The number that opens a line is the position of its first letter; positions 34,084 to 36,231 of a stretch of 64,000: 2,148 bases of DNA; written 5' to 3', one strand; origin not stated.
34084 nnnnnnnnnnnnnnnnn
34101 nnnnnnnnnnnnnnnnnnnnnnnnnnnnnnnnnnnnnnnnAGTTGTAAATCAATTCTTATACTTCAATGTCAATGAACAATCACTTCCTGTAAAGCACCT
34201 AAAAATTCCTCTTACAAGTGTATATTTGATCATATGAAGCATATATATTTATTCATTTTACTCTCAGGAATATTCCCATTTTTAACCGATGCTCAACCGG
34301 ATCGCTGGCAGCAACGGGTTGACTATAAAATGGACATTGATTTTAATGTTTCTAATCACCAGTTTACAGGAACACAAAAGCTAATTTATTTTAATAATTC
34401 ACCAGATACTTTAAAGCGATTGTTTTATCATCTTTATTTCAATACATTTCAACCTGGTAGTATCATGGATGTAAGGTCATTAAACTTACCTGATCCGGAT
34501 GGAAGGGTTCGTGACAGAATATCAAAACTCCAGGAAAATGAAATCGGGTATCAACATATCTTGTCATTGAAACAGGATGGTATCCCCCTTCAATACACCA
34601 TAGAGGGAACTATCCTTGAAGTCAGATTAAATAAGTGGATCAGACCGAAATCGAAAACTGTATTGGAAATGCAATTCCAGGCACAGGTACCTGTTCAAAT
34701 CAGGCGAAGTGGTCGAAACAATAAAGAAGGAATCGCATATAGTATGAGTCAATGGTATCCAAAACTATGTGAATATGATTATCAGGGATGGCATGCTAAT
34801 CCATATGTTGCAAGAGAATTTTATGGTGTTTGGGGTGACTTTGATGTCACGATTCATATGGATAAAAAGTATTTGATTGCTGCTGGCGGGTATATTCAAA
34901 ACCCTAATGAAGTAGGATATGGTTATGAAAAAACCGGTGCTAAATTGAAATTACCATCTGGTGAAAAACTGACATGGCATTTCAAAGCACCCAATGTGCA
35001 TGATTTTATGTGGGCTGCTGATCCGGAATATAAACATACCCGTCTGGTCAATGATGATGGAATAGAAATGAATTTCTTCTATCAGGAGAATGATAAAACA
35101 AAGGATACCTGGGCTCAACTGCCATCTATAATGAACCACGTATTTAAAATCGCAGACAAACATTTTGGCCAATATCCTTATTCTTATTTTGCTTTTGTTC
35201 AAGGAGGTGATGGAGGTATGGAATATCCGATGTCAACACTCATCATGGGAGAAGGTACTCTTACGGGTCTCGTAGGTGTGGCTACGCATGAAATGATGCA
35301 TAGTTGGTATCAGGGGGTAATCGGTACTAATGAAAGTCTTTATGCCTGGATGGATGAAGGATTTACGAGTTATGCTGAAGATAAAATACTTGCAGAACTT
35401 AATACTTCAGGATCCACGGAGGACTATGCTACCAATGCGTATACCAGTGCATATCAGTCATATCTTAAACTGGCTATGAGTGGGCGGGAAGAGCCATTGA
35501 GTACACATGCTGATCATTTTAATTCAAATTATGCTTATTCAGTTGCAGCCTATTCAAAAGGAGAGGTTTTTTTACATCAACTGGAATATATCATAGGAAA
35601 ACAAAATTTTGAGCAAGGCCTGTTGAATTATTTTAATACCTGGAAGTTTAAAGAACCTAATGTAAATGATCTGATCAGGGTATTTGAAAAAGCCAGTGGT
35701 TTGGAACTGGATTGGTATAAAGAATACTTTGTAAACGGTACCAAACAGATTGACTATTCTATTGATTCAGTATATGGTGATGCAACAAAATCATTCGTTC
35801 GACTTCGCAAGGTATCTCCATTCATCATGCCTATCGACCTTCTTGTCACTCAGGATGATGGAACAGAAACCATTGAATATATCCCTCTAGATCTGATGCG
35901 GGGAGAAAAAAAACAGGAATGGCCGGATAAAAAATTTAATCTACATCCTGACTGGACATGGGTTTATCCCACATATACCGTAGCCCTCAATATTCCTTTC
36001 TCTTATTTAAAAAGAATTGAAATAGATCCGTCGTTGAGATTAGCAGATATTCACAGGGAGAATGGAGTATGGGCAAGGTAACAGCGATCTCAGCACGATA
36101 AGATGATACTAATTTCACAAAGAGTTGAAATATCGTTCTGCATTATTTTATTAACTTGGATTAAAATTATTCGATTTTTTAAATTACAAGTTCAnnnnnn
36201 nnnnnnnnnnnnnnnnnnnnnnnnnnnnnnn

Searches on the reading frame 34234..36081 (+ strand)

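Call 58: search_protein_families(library=pfam, proteins=[window:34234-36081:+], max_evalue=0.00001)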
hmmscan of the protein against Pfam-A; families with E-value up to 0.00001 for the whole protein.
window:34234-36081:+ (615 aa): 1 family
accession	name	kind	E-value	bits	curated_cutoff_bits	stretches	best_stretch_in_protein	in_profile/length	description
PF01433.26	Peptidase_M1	-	1.3e-20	74.4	27.7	1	347-494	68-213/218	Peptidase family M1 domain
